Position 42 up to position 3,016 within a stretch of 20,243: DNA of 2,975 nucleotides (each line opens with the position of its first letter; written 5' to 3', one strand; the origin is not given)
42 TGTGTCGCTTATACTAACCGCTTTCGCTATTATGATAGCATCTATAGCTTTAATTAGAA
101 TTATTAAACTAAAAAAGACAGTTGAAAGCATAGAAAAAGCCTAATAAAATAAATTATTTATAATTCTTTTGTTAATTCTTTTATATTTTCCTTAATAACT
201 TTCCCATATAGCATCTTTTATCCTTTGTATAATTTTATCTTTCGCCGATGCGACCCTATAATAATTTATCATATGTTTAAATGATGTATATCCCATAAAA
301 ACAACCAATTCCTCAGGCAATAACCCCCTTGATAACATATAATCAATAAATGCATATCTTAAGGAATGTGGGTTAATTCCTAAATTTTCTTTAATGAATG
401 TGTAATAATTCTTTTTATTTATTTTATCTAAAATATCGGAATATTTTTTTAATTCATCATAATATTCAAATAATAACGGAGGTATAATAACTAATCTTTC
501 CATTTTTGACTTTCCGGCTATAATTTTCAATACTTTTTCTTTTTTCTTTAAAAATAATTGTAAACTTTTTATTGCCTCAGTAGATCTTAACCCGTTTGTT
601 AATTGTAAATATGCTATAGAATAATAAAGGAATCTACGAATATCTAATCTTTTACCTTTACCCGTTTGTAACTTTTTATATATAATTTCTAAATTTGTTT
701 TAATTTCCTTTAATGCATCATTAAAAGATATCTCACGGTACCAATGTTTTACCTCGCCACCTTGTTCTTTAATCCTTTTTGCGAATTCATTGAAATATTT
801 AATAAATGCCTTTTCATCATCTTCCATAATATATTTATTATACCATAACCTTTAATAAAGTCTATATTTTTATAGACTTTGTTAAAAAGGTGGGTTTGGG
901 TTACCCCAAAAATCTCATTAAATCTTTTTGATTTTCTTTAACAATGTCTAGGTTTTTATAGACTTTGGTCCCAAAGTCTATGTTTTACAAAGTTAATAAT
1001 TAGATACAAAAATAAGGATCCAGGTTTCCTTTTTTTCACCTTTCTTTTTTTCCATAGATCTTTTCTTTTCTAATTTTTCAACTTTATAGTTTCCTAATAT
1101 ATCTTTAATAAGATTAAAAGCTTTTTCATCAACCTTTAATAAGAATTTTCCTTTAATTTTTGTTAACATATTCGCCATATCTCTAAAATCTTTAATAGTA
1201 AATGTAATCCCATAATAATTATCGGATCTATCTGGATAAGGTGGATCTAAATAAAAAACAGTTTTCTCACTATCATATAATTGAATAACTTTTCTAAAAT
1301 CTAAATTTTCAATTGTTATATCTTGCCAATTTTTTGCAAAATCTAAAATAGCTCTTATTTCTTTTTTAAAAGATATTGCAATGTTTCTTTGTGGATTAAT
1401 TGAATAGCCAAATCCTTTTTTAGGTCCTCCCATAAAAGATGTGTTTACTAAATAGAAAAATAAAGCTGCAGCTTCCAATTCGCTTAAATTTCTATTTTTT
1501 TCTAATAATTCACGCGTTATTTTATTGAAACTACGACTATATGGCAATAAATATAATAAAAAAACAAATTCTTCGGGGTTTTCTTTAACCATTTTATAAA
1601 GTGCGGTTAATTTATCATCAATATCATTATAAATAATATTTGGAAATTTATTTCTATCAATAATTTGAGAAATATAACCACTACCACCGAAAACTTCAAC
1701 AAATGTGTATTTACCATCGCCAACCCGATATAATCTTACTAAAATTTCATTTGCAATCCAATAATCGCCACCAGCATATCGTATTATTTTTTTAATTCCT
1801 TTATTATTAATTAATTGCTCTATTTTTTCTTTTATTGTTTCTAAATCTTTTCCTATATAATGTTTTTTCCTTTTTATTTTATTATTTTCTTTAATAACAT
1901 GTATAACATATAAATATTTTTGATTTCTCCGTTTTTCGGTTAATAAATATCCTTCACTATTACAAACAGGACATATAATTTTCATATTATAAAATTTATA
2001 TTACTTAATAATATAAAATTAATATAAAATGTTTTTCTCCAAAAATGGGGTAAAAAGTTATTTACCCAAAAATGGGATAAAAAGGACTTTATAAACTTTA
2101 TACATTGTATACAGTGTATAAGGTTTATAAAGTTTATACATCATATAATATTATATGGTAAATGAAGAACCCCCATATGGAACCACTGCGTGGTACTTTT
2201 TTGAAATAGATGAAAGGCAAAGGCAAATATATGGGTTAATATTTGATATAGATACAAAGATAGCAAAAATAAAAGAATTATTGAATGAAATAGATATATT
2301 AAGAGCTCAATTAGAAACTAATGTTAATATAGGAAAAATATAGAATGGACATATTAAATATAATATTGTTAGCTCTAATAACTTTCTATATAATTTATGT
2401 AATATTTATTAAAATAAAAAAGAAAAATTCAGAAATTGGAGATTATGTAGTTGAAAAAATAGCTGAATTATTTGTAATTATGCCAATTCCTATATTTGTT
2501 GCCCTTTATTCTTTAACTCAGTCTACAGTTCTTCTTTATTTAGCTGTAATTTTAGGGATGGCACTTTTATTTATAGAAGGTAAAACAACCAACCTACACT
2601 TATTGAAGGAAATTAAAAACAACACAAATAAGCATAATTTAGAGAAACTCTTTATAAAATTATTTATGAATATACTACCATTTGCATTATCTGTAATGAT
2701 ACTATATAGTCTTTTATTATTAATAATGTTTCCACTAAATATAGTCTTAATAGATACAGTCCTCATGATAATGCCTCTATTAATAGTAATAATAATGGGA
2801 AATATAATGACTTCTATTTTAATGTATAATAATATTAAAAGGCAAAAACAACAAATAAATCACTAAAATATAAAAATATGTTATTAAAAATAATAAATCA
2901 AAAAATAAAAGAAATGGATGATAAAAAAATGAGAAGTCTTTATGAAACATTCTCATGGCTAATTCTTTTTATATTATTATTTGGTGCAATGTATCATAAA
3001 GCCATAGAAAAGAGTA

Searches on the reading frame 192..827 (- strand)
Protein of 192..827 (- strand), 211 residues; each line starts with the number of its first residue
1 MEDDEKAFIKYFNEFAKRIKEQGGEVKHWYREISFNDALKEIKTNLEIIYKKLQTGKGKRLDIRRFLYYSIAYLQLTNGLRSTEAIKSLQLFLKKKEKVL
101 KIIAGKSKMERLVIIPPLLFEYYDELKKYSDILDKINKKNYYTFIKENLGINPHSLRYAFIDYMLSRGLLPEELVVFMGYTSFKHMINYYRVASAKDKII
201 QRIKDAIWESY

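Call 7: search_protein_families(library=pfam, max_evalue=0.1, proteins=[window:192-827:-])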
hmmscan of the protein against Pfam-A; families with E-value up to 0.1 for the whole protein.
window:192-827:- (211 aa): 1 family
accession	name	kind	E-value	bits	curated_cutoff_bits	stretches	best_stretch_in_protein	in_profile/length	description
PF00589.27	Phage_integrase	-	0.00017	21.8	27.1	1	138-193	107-169/172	Phage integrase family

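Call 62: search_protein_families(library=phrogs, max_evalue=0.05, proteins=[window:192-827:-])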
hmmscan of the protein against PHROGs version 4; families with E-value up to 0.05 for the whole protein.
window:192-827:- (211 aa): 2 families
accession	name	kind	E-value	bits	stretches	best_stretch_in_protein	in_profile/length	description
phrog_9208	-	integration and excision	2e-16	61.6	1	28-198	74-235/241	integrase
phrog_12566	-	unknown function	0.026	15.8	1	44-103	48-107/133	-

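Call 63: search_protein_families(library=ncbifam, max_evalue=0.05, proteins=[window:192-827:-])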
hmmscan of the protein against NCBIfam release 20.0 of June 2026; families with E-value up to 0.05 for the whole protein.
window:192-827:- (211 aa): 3 families
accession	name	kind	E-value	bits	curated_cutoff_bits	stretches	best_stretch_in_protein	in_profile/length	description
TIGR02225.1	recomb_XerD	equivalog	0.0051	16.2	329.6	0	78-135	136-189/290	site-specific tyrosine recombinase XerD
NF004915.0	PRK06274.1-1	equivalog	0.011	15.2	274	1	121-172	109-160/194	indolepyruvate oxidoreductase subunit beta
NF001399.0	PRK00283.1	subfamily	0.04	13.2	279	0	77-116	145-183/300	tyrosine recombinase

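Call 122: search_protein_families(library=padloc, max_evalue=0.001, proteins=[window:192-827:-])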
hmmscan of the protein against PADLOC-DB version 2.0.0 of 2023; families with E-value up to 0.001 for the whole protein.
window:192-827:- (211 aa): 0 families

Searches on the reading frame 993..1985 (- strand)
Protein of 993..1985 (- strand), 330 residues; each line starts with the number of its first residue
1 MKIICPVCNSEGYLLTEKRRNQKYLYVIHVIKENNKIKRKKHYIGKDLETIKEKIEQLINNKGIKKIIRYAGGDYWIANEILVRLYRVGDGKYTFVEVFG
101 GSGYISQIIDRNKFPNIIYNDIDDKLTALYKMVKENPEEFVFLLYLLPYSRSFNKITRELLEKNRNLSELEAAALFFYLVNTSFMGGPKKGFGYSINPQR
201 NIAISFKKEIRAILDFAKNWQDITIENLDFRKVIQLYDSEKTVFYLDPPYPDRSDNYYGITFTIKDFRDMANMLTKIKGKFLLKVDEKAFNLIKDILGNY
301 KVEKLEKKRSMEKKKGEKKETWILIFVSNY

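Call 7: search_protein_families(library=pfam, max_evalue=0.1, proteins=[window:993-1985:-])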
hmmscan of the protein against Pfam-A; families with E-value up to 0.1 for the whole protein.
window:993-1985:- (330 aa): 1 family
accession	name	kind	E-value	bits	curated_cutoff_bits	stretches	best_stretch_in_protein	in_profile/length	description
PF02086.21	MethyltransfD12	-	5.3e-18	66.1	22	1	70-311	1-253/253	D12 class N6 adenine-specific DNA methyltransferase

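Call 62: search_protein_families(library=phrogs, max_evalue=0.05, proteins=[window:993-1985:-])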
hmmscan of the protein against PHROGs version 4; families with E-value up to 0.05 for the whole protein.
window:993-1985:- (330 aa): 4 families
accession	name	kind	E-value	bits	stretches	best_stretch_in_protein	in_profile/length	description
phrog_56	-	other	3.4e-54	186.2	1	1-321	14-316/647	DNA methyltransferase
phrog_1996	-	other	2.2e-21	77.3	1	203-325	17-138/150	DNA methyltransferase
phrog_13242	-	unknown function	1.8e-10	41.4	1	84-310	41-254/450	-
phrog_23217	-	unknown function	0.00011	23.3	1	64-158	3-91/109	-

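Call 122: search_protein_families(library=padloc, max_evalue=0.001, proteins=[window:993-1985:-])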
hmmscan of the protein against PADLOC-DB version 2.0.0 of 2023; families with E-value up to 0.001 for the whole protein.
window:993-1985:- (330 aa): 10 families
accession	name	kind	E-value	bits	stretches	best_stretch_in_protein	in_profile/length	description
PDLC03247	MTase_II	-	2.3e-22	77.5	1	64-330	2-265/282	Type II methyltransferase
PDLC03294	MTase_II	-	2.4e-22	77.9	1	64-323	4-265/272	Type II methyltransferase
PDLC03253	MTase_II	-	4e-22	77.2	1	64-288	3-216/253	Type II methyltransferase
PDLC04018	PD-Lambda-5_B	-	2.6e-20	70.9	1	68-316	8-262/291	-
PDLC03244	MTase_II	-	3.4e-19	67.1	1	64-322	27-282/295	Type II methyltransferase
PDLC03729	oMTase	-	3e-17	61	1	65-324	5-264/275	orphan methyltransferase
PDLC03735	oMTase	-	8.4e-15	52.9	1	60-330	3-282/284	orphan methyltransferase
PDLC03358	MTase_II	-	2.3e-12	44.8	1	67-288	7-238/301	Type II methyltransferase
PDLC03349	MTase_II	-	2e-08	31.7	1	221-289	247-314/374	Type II methyltransferase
PDLC04019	PD-Lambda-5_B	-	2.8e-05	22.1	1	68-186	7-126/167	-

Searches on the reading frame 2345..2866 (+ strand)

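Call 7: search_protein_families(library=pfam, max_evalue=0.1, proteins=[window:2345-2866:+])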
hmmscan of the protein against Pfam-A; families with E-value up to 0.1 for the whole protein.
window:2345-2866:+ (173 aa): 1 family
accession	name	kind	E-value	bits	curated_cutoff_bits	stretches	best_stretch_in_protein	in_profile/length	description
PF08285.16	DPM3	-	0.051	14.2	25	1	108-162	5-59/90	Dolichol-phosphate mannosyltransferase subunit 3 (DPM3)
